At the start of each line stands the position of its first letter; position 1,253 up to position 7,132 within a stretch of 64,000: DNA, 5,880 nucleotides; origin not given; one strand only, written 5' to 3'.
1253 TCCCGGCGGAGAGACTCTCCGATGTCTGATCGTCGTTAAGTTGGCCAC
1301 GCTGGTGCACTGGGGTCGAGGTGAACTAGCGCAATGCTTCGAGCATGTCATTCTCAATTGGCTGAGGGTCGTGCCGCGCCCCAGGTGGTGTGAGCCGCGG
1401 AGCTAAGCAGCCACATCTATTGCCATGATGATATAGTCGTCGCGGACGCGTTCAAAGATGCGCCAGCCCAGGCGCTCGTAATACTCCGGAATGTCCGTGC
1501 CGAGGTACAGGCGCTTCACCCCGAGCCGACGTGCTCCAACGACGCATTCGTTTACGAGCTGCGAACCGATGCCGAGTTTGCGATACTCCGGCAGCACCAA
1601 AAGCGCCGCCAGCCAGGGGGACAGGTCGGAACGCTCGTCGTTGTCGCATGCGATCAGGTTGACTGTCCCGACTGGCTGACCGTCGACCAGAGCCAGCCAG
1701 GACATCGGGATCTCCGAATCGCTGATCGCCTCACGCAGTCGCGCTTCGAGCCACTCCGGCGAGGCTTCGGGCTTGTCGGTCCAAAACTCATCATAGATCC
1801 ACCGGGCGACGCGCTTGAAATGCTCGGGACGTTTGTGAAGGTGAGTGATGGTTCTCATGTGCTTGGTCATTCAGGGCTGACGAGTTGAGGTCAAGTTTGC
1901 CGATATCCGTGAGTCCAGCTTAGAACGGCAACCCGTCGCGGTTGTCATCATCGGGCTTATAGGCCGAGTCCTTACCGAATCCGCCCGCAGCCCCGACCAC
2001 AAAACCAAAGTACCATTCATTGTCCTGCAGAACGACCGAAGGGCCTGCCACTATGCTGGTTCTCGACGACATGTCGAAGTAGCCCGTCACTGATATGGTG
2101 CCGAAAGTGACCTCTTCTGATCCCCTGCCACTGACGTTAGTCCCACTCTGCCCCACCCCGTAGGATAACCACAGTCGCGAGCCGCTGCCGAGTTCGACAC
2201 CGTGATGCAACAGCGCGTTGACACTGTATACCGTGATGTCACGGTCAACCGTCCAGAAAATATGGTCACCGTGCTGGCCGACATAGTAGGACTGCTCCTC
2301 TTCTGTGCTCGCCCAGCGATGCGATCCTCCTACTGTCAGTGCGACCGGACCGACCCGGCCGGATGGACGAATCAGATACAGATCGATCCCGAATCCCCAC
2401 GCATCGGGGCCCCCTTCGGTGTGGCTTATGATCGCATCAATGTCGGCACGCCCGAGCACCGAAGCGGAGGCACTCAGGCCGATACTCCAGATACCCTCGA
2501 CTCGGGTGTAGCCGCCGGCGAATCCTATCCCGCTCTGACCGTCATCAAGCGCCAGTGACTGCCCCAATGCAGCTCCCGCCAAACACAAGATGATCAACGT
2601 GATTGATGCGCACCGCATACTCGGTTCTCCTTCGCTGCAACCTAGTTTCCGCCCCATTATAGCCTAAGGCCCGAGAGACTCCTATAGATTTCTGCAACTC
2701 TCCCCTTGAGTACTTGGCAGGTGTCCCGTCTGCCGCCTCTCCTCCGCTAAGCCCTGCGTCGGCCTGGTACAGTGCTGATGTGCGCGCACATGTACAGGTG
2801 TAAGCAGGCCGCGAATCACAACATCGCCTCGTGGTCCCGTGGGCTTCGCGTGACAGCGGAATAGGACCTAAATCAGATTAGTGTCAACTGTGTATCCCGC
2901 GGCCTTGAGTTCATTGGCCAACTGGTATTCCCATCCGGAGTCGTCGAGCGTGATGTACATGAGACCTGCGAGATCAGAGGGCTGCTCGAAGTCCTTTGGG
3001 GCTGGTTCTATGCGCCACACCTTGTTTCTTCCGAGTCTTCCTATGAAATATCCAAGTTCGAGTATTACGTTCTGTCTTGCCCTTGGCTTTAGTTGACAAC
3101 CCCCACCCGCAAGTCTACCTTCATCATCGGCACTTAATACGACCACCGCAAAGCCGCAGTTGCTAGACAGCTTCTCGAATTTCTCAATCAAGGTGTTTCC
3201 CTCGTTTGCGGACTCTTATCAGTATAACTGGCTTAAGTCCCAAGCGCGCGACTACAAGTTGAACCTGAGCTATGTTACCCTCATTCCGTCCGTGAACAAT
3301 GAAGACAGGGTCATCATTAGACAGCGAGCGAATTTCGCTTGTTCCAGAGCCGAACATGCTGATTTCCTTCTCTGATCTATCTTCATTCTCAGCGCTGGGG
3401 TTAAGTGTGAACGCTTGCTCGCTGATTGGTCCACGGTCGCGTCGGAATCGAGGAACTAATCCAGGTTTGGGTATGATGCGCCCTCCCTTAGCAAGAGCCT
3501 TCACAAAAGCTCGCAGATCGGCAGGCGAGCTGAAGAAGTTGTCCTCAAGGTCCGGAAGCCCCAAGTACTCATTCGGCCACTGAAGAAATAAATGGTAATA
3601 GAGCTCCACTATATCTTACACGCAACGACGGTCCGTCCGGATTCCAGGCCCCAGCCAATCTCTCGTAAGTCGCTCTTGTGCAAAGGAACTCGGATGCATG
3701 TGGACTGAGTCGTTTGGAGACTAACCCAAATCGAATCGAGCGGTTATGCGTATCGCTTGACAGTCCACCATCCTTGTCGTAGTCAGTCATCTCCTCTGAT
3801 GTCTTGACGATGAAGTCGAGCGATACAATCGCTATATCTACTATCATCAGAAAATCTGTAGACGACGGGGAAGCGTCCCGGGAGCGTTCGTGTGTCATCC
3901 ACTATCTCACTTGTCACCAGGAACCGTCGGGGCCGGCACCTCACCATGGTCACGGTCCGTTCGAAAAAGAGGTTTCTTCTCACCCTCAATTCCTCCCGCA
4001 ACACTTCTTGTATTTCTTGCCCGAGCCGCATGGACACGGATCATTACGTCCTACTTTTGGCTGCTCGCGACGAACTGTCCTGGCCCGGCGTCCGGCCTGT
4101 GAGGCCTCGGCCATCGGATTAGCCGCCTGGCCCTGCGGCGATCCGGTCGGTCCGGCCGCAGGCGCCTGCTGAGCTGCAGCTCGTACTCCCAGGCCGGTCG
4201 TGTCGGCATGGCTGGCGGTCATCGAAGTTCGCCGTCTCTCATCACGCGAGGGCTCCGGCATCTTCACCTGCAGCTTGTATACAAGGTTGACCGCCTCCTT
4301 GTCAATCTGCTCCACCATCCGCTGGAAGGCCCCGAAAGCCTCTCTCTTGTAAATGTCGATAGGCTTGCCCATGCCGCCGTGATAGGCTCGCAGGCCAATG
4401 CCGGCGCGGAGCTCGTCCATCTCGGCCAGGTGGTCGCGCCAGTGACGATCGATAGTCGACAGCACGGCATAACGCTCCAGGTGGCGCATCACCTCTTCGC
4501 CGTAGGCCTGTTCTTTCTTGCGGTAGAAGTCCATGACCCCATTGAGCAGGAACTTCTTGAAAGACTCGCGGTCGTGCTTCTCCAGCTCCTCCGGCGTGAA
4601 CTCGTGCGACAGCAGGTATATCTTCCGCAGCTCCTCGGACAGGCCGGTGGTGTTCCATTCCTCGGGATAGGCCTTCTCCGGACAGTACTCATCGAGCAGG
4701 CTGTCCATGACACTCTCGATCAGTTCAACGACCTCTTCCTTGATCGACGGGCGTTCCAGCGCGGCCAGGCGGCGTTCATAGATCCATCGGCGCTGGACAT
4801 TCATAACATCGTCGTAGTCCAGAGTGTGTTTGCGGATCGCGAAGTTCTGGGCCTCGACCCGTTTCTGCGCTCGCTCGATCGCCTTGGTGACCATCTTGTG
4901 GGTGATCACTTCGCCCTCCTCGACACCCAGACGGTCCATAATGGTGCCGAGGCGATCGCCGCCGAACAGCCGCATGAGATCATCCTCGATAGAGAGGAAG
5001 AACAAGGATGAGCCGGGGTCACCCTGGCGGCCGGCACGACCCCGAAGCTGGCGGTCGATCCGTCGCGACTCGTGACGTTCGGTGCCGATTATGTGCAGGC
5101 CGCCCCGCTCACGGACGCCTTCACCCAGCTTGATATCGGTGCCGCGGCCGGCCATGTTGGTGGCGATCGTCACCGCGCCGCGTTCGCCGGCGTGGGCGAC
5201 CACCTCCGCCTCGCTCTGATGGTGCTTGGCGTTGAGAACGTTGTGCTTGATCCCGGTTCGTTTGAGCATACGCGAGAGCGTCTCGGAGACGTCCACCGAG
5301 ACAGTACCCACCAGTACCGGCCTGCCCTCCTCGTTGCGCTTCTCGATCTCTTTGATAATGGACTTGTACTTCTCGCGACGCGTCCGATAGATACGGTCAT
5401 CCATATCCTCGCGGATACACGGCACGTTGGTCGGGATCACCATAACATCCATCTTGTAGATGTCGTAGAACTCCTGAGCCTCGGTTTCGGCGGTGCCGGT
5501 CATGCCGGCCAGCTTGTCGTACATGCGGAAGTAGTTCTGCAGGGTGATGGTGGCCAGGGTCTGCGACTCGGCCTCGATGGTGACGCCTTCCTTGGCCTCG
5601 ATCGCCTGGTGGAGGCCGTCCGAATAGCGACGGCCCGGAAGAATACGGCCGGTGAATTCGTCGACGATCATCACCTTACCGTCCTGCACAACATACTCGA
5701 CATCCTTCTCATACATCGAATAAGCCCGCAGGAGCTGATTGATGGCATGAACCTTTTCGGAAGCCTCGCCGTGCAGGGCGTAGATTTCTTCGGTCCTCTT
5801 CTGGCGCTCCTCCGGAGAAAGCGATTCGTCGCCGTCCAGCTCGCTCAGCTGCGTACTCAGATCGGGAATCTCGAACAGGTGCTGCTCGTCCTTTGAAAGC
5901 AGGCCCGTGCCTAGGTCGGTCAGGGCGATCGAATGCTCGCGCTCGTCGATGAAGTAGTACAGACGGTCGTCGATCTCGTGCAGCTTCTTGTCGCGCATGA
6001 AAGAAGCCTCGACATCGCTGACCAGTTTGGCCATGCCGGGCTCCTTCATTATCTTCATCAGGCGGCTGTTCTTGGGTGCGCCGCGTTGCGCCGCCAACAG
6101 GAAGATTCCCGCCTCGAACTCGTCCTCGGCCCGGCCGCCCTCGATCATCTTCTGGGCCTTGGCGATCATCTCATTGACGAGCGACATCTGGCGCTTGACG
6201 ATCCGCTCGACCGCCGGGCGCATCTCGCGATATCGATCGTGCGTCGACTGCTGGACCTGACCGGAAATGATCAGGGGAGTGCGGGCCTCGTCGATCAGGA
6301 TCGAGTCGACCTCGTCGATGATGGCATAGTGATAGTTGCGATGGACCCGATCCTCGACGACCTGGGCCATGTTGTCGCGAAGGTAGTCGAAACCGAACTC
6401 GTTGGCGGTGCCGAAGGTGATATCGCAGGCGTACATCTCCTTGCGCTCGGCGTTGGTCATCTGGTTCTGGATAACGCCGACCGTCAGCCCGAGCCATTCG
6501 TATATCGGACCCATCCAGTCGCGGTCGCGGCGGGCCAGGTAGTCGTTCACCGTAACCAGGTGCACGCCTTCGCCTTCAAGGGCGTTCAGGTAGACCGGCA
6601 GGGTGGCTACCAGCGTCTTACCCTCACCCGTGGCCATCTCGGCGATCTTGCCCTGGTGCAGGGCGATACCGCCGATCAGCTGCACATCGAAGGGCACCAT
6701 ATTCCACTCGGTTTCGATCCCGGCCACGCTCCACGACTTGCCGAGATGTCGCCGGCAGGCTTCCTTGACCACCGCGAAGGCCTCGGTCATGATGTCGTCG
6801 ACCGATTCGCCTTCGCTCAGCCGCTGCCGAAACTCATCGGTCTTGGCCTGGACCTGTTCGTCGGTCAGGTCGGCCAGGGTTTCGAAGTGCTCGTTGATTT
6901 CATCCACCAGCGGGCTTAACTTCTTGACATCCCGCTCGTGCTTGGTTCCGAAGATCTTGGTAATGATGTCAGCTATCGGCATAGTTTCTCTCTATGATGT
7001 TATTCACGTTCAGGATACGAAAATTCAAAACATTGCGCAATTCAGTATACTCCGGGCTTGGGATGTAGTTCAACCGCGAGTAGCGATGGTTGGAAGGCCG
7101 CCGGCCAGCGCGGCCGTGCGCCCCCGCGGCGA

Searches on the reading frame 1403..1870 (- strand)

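Call 8: search_protein_families(library=pfam, proteins=[window:1403-1870:-], max_evalue=0.001)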
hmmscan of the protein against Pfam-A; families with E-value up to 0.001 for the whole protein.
window:1403-1870:- (155 aa): 4 families
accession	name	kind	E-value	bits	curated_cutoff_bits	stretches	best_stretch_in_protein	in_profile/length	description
PF00583.31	Acetyltransf_1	-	2.1e-14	54.2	20.7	1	25-136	4-116/116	Acetyltransferase (GNAT) family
PF13508.13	Acetyltransf_7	-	8.2e-12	45.8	27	1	58-137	6-83/84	Acetyltransferase (GNAT) domain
PF13673.13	Acetyltransf_10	-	3.1e-05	24.4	23.6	1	43-138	20-109/128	Acetyltransferase (GNAT) domain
PF13480.13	Acetyltransf_6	-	0.0005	20.7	22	1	30-130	42-141/143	Acetyltransferase (GNAT) domain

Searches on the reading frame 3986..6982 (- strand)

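Call 8: search_protein_families(library=pfam, proteins=[window:3986-6982:-], max_evalue=0.001)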
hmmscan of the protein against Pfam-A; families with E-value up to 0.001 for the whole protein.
window:3986-6982:- (998 aa): 7 families
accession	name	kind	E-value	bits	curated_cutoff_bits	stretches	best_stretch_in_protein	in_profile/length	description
PF07517.20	SecA_DEAD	-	4.5e-126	420.4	24.6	1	8-505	2-289/290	SecA DEAD-like domain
PF21090.3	P-loop_SecA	-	1.2e-77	260.6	27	2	521-621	1-101/205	SecA P-loop domain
PF07516.18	SecA_SW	-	3.4e-61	207.2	26.7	1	692-905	1-200/200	SecA Wing and Scaffold domain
PF01043.26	SecA_PP_bind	-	2e-28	99.6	23.5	1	332-462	11-110/110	SecA preprotein cross-linking domain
PF02810.21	SEC-C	-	4.7e-10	39.6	20.4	1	979-997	1-19/19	SEC-C motif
PF00270.35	DEAD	-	1e-05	25.7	26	1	113-230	18-131/167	DEAD/DEAH box helicase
PF00271.37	Helicase_C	-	0.00016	22.3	23.5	0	538-654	2-110/110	Helicase conserved C-terminal domain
